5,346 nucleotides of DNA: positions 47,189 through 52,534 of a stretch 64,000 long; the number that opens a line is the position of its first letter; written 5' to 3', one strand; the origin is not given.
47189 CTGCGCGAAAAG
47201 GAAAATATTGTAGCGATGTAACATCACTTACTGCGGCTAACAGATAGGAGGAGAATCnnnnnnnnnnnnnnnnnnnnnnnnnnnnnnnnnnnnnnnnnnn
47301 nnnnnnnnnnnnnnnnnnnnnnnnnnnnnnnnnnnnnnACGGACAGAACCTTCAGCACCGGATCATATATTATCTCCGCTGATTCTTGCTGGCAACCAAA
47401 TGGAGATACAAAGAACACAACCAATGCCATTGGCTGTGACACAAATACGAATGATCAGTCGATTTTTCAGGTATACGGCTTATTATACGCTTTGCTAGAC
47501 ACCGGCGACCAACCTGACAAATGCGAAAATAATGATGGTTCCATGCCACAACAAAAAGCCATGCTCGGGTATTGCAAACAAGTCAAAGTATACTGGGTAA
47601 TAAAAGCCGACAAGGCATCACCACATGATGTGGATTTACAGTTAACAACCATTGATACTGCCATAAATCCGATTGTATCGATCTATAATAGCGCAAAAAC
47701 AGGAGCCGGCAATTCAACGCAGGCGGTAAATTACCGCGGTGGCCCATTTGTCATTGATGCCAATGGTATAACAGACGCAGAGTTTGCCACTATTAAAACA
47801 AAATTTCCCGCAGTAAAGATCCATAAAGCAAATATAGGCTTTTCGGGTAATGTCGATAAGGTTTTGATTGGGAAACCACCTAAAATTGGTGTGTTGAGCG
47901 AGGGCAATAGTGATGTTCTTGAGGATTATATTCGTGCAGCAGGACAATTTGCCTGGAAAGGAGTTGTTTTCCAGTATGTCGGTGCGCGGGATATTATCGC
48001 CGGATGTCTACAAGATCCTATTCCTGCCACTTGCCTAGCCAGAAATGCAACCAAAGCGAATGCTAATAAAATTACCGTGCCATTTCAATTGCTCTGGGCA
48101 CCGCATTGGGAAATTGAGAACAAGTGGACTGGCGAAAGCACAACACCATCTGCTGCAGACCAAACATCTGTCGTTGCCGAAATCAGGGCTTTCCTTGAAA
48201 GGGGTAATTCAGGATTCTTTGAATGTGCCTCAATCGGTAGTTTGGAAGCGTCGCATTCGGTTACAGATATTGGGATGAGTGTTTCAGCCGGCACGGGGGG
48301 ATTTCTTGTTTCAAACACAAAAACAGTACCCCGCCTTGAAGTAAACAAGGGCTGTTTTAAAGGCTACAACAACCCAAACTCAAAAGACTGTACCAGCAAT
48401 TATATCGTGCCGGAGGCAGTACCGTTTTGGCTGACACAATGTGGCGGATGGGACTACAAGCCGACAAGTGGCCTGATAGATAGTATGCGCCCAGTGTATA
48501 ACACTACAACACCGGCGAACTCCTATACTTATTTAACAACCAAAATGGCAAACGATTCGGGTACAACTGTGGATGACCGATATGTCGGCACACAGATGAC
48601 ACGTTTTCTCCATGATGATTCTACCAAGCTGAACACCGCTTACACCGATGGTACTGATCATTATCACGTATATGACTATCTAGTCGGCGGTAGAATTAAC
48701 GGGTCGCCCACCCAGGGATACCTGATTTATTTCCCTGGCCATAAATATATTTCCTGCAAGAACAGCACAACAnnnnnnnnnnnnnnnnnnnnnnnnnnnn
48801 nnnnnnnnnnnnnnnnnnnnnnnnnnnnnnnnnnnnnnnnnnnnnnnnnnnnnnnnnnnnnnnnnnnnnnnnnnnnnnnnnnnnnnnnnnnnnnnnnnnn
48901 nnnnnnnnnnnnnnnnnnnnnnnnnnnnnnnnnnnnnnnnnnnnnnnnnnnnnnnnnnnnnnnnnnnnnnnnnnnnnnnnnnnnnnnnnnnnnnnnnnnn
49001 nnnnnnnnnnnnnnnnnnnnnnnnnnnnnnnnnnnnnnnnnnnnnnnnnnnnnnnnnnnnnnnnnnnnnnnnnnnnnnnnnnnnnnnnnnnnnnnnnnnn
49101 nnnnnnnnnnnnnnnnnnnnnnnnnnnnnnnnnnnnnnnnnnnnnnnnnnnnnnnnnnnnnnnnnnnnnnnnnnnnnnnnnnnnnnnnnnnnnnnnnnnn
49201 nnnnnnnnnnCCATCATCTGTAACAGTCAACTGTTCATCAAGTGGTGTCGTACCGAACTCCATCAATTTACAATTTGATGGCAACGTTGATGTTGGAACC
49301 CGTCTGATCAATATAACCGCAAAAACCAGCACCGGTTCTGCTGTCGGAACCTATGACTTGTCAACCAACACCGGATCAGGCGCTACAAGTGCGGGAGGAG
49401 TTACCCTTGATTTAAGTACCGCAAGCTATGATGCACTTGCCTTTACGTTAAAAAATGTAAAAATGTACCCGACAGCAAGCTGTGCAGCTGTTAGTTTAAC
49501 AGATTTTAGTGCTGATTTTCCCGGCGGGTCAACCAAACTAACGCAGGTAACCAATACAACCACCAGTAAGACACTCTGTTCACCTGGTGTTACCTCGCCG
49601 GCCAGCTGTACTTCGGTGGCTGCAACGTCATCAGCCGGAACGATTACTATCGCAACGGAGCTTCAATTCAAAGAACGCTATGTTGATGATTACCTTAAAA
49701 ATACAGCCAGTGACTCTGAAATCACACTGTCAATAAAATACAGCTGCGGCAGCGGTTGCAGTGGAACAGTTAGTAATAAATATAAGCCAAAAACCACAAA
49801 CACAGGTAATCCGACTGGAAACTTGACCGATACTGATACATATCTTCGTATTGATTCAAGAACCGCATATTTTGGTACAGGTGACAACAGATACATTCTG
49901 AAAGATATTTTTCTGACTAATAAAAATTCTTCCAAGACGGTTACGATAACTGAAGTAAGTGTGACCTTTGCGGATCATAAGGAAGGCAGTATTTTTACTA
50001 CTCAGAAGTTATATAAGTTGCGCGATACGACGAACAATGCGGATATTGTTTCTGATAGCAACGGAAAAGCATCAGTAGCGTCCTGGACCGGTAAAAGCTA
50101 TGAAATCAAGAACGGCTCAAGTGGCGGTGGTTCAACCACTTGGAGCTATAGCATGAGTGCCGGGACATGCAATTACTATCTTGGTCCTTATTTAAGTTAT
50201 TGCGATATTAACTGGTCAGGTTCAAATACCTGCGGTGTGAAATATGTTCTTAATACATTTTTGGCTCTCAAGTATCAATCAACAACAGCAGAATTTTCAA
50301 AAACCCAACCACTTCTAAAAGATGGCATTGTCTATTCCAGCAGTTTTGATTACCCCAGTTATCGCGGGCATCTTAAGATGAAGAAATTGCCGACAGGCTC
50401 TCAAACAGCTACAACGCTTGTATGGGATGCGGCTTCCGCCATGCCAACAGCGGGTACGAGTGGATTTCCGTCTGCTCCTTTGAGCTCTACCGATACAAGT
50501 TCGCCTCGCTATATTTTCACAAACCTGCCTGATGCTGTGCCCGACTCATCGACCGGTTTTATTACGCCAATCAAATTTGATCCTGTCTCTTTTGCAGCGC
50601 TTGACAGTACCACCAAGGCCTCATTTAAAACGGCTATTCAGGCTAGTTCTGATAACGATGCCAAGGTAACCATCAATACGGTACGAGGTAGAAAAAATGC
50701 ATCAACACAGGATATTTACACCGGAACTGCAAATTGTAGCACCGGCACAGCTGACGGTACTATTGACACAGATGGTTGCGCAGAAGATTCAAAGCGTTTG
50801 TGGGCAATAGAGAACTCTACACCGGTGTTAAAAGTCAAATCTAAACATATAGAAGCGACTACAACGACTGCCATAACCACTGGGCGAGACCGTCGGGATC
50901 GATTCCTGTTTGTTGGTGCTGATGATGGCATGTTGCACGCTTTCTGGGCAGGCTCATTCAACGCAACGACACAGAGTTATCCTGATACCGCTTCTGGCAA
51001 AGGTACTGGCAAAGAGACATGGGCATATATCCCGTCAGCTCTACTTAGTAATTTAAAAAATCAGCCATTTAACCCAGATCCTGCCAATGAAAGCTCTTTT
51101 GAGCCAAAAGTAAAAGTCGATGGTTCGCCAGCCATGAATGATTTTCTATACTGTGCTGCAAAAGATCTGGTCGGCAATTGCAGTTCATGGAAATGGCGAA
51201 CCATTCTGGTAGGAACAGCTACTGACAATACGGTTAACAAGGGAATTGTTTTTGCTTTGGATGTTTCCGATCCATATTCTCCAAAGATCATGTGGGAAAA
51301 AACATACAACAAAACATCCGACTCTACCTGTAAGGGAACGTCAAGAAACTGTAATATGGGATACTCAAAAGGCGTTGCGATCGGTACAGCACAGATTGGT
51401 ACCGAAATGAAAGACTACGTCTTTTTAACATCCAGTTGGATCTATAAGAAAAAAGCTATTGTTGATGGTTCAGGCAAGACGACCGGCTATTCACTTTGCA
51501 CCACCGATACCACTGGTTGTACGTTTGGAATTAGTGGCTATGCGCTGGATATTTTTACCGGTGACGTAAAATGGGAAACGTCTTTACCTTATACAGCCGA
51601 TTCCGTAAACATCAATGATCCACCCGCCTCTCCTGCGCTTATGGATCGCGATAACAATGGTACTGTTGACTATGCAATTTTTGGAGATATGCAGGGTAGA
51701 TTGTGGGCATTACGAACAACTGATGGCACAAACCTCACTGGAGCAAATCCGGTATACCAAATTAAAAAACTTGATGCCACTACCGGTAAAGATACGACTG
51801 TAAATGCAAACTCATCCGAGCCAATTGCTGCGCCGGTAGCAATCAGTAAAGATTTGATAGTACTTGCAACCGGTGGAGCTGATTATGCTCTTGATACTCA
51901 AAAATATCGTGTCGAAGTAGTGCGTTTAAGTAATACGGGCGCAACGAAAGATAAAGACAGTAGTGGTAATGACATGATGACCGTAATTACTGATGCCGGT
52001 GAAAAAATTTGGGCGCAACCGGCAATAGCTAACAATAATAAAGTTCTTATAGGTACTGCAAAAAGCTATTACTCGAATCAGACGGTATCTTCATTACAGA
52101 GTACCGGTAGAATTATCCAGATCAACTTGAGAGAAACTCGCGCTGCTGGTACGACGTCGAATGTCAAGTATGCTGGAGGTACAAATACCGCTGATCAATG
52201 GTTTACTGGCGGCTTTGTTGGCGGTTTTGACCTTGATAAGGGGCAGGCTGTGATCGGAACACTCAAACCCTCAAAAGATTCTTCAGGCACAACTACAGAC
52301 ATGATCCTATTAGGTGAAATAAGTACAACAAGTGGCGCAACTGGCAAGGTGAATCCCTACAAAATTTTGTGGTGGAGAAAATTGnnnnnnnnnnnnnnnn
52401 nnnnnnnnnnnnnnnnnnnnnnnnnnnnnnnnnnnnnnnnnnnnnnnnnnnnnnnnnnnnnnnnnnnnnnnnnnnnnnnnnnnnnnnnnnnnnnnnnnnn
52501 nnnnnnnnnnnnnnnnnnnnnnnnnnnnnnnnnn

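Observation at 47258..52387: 1709-aa PilY1-like protein: only the C-terminal ~680 aa carry PilY1 motifs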

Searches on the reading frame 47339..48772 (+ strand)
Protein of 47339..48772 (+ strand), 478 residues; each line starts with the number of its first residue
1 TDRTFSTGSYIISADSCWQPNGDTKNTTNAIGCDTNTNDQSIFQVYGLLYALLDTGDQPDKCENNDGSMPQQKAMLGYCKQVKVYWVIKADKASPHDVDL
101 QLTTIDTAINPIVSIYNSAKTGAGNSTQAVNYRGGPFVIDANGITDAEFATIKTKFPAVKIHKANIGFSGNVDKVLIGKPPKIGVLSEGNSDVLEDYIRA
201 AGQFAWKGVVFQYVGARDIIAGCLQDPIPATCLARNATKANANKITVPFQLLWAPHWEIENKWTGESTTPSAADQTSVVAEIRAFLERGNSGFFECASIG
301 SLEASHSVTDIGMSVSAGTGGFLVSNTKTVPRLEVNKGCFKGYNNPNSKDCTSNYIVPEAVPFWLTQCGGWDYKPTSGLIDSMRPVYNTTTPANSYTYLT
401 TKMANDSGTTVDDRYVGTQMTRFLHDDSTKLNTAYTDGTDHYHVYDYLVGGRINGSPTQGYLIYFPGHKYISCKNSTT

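Call 59: predict_structure(alignment_id=A3)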
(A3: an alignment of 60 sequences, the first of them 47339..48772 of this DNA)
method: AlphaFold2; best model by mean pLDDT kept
length: 478 residues; sequences in the alignment: 60
mean_pLDDT: 87.8   pTM: 0.89
mean pLDDT of the five models: 87.8, 87.6, 85.9, 85.8, 85.6
residues with pLDDT >= 90: 291; 70-90: 142; 50-70: 25; < 50: 20
segments of 3 or more residues with pLDDT < 50: 401-418
pLDDT, mean of each block of 10 residues (from residue 1): 98 95 74 85 93 95 91 96 98 95 98 96 97 97 98 96 98 95 90 84 76 93 95 86 82 93 90 95 96 94 72 81 89 90 69 88 91 87 92 86 44 49 92 80 91 86 88 61
secondary structure, 60 per line:
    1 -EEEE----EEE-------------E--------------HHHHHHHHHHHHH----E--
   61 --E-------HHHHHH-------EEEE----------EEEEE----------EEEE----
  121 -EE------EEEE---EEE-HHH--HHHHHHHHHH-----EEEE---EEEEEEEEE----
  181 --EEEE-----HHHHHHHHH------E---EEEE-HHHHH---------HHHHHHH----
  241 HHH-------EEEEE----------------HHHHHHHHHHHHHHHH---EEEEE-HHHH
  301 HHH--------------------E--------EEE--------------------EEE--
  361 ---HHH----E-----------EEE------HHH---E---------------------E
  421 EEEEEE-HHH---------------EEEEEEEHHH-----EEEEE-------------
elements in order: E2-5 E10-12 H41-53 H71-76 E84-87 E98-102 E113-116 E130-133 E137-139 H146-155 E161-164 E168-176 E183-186 H192-200 E211-214 H216-220 H230-236 E251-255 H272-287 E291-295 H297-303 E333-335 E356-358 E383-385 E420-426 E446-452 E461-465

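Call 61: fold_search(model_id=the predicted structure, library=pdb)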
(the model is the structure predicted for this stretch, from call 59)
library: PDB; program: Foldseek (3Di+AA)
matches with E <= 10: 446; with E <= 0.001: 2
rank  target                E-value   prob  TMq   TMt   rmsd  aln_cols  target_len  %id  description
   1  8aa2_G                8.5e-04  0.96  0.23  0.25  14.9       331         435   10  Inactive levan utilisation machinery (utilisome) in the presence of levan fructo-oligosaccharides DP 15-25 (released 2023-06-07)
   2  4oif_B                8.5e-04  0.95  0.23  0.17  14.9       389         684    8  3D structure of Gan42B, a GH42 beta-galactosidase from G. (released 2015-02-04)
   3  5dfa_A                1.6e-03  0.91  0.23  0.17  14.9       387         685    8  3D structure of the E323A catalytic mutant of Gan42B, a GH42 beta-galactosidase from G. stearothermophilus (released 2015-12-09)
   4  5dfa_B                1.9e-03  0.89  0.23  0.17  15.2       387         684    8  3D structure of the E323A catalytic mutant of Gan42B, a GH42 beta-galactosidase from G. stearothermophilus (released 2015-12-09)
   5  4xvh                  1.4e-02  0.21  0.13  0.17  14.7       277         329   10  Crystal structure of a Corynascus thermopiles (Myceliophthora fergusii) carbohydrate esterase family 2 (CE2) enzyme plus (released 2015-02-11)
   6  2gk3_E                1.4e-02  0.93  0.27  0.47   7.2       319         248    9  Cytoplasmic Protein STM3548 from Salmonella typhimurium (released 2006-05-02)
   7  4uzs_C                1.6e-02  0.66  0.20  0.15  12.0       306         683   10  Crystal structure of Bifidobacterium bifidum beta-galactosidase (released 2015-09-30)
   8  4uzs_B                1.6e-02  0.63  0.20  0.15  11.6       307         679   10  Crystal structure of Bifidobacterium bifidum beta-galactosidase (released 2015-09-30)
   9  5e9a_B                1.8e-02  0.41  0.20  0.14  16.3       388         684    9  Crystal structure analysis of the cold-adamped beta-galactosidase from Rahnella sp. R3 (released 2016-10-26)
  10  4uzs_A                2.1e-02  0.60  0.20  0.15  12.0       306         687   10  Crystal structure of Bifidobacterium bifidum beta-galactosidase (released 2015-09-30)
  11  4ucf_A                2.2e-02  0.60  0.20  0.15  11.6       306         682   10  Crystal structure of Bifidobacterium bifidum beta-galactosidase in complex with alpha-galactose (released 2016-01-20)
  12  5xb7_E                2.8e-02  0.75  0.23  0.16   8.1       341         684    8  GH42 alpha-L-arabinopyranosidase from Bifidobacterium animalis subsp. lactis Bl-04 (released 2017-11-01)
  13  5xb7_D                3.4e-02  0.75  0.23  0.16   7.3       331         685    7  GH42 alpha-L-arabinopyranosidase from Bifidobacterium animalis subsp. lactis Bl-04 (released 2017-11-01)
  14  4ucf_C                3.4e-02  0.66  0.23  0.17   8.4       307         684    9  Crystal structure of Bifidobacterium bifidum beta-galactosidase in complex with alpha-galactose (released 2016-01-20)
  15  4ucf_B                3.8e-02  0.33  0.20  0.15  14.1       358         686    9  Crystal structure of Bifidobacterium bifidum beta-galactosidase in complex with alpha-galactose (released 2016-01-20)
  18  3fij_D                4.3e-02  0.69  0.23  0.45  11.2       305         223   10  Crystal structure of a uncharacterized protein lin1909 (released 2009-01-13)
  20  3fij_C                4.5e-02  0.69  0.23  0.45  11.2       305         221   10  Crystal structure of a uncharacterized protein lin1909 (released 2009-01-13)
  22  2gk3_A                6.5e-02  0.69  0.26  0.44   6.7       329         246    9  Cytoplasmic Protein STM3548 from Salmonella typhimurium (released 2006-05-02)
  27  7d53_A                2.6e-01  0.25  0.13  0.23   9.1       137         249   14  SpuA mutant - H221N with Glu (released 2021-10-06)
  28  7d53_B                2.9e-01  0.23  0.13  0.23   9.2       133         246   14  SpuA mutant - H221N with Glu (released 2021-10-06)
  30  5fmr_C                3.1e-01  0.28  0.24  0.40   9.9       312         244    9  crIFT52 N-terminal domain (released 2016-03-09)
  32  7d53_C                3.3e-01  0.21  0.13  0.23   9.1       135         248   15  SpuA mutant - H221N with Glu (released 2021-10-06)
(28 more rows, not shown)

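Call 87: fold_search(model_id=the predicted structure, library=viral)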
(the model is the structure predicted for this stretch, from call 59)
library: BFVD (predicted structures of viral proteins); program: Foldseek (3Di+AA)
matches with E <= 10: 221; with E <= 0.001: 1
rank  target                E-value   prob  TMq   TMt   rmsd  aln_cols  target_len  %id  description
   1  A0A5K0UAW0            2.5e-04  1.00  0.24  0.43  10.2       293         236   10  Uncharacterized protein [Yasminevirus sp. GU-2018]
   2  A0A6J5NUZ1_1          4.3e-03  0.47  0.25  0.13  32.3       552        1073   10  Peptidoglycan binding-like [uncultured Caudovirales phage]
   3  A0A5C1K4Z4            2.3e-02  0.77  0.22  0.19   7.5       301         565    9  (no name in the UniProt tables at hand)
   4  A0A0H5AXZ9            7.3e-02  0.09  0.15  0.08  13.0       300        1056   11  Putative SGNH hydrolase-type esterase domain protein [Pseudomonas phage KPP21]
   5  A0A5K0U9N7            9.8e-02  0.47  0.25  0.39  11.6       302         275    9  Type 1 glutamine amidotransferase [Yasminevirus sp. GU-2018]
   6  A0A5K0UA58            1.1e-01  0.13  0.13  0.06  14.7       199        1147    7  histidine kinase [Yasminevirus sp. GU-2018]
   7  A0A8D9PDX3            1.6e-01  0.35  0.14  0.25   7.8       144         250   10  AAA domain protein [Siphoviridae sp. ctoNj20]
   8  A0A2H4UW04            1.9e-01  0.21  0.23  0.27  11.2       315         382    9  Uncharacterized protein [Bodo saltans virus]
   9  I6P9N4                2.1e-01  0.08  0.14  0.11  18.6       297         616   10  Lipase/acylhydrolase domain-containing protein [Staphylococcus phage G15]
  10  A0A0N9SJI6            2.7e-01  0.06  0.13  0.09  17.1       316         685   10  Tail fiber protein [Pseudomonas phage POR1]
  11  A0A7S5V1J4            3.1e-01  0.03  0.12  0.07  18.9       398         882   10  (no name in the UniProt tables at hand)
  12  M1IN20                3.1e-01  0.02  0.08  0.07  16.4       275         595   13  (no name in the UniProt tables at hand)
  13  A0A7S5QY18            3.3e-01  0.04  0.14  0.10  17.8       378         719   11  Uncharacterized protein [Rhizobium phage RHph_Y68]
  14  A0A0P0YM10            4.4e-01  0.25  0.15  0.25   6.7       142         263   10  (no name in the UniProt tables at hand)
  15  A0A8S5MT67            4.4e-01  0.05  0.12  0.11  14.5       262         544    7  Hydrolase [Siphoviridae sp. ct0Xn2]
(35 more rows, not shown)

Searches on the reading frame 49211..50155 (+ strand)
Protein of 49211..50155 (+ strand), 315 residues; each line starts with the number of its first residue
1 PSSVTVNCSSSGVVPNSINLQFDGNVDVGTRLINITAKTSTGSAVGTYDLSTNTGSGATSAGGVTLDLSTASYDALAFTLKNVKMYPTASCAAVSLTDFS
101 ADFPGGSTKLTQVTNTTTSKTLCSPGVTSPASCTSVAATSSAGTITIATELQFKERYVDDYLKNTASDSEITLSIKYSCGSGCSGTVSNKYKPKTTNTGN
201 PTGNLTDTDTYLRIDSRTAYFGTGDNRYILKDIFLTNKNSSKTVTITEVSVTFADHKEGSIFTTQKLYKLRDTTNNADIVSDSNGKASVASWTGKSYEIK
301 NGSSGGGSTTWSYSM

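Call 19: search_protein_families(library=pfam, proteins=[window:49211-50155:+], max_evalue=10)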
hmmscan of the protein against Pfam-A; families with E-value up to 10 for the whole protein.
window:49211-50155:+ (315 aa): 3 families
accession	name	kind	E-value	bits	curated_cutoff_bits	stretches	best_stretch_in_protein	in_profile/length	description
PF06290.16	PsiB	-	0.055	13.7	25.2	1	107-168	60-121/139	Plasmid SOS inhibition protein (PsiB)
PF12062.14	HSNSD-CE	-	0.13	12.4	25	1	77-113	162-198/205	Heparan sulfate-N-deacetylase, deacetylase domain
PF20555.3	DUF6767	-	0.22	11.8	27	1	121-137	17-33/57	Domain of unknown function (DUF6767)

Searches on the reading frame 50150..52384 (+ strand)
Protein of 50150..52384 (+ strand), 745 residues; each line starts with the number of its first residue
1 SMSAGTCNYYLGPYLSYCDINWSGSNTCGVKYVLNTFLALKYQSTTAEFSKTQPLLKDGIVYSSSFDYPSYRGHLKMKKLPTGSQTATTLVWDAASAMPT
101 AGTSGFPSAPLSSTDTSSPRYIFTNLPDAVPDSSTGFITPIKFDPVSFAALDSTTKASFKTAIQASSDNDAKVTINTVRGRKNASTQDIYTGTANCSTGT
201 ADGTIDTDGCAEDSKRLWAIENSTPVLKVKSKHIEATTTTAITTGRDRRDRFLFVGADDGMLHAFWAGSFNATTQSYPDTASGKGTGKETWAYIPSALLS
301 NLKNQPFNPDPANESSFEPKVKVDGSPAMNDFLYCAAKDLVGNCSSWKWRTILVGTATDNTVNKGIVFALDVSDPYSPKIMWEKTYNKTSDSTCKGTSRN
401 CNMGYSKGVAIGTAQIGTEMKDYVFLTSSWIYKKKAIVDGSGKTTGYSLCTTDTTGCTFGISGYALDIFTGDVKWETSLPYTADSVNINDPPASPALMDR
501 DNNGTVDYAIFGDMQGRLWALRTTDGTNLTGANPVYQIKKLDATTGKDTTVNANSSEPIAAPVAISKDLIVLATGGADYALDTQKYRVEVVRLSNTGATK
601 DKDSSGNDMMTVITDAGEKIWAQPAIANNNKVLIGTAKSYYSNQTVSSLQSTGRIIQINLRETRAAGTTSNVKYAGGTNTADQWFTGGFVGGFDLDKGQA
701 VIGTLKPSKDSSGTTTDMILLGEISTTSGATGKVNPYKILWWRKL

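Call 19: search_protein_families(library=pfam, proteins=[window:50150-52384:+], max_evalue=10)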
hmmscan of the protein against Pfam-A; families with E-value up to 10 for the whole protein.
window:50150-52384:+ (745 aa): 2 families
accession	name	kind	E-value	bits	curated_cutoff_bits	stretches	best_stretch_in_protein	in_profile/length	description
PF05567.17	T4P_PilY1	-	1.4e-09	37.9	28.1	2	244-447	36-224/411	PilY1 beta-propeller domain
PF02110.20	HK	-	0.15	11.9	27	1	544-617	128-187/247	Hydroxyethylthiazole kinase family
